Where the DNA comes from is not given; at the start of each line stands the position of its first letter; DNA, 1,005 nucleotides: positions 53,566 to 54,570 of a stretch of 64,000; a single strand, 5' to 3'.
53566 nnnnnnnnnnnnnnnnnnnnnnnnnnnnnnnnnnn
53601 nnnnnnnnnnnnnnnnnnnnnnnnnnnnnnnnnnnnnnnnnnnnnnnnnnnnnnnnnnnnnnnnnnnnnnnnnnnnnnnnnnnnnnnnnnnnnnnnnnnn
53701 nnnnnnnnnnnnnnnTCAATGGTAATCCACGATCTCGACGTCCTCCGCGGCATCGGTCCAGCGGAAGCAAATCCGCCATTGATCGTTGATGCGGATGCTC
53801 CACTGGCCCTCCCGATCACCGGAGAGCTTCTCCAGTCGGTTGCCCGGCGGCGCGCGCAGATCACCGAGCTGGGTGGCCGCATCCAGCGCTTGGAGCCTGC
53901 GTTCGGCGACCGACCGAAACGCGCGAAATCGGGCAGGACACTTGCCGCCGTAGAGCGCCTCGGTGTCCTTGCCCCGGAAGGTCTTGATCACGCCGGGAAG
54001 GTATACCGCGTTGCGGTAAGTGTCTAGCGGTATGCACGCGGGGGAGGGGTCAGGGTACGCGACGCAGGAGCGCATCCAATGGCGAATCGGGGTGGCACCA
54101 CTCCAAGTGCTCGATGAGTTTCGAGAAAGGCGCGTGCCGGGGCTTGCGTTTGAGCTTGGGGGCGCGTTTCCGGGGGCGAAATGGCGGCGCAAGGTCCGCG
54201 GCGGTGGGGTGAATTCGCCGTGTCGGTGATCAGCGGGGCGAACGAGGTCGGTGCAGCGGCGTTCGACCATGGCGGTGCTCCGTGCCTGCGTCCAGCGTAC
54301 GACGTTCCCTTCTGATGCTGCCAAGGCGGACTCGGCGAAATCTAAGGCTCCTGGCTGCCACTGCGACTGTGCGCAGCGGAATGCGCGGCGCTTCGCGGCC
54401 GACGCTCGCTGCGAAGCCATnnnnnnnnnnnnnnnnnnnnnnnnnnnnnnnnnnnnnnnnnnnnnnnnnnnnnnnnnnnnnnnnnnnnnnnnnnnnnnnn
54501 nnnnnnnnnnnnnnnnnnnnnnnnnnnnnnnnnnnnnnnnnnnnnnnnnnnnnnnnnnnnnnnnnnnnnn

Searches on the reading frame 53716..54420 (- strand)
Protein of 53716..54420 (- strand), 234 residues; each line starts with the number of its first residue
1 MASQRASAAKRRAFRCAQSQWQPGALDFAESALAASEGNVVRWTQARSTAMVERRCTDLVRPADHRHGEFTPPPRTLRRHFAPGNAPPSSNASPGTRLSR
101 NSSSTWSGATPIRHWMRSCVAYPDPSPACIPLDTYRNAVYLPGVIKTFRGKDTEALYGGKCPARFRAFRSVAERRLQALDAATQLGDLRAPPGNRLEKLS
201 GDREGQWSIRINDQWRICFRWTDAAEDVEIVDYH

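Call 58: search_protein_families(library=pfam, proteins=[window:53716-54420:-], max_evalue=0.0001)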
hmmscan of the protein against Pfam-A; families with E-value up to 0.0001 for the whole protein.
window:53716-54420:- (234 aa): 1 family
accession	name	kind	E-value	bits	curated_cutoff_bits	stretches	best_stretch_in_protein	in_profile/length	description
PF05015.19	HigB-like_toxin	-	4.9e-16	59.4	27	1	171-234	28-91/91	RelE-like toxin of type II toxin-antitoxin system HigB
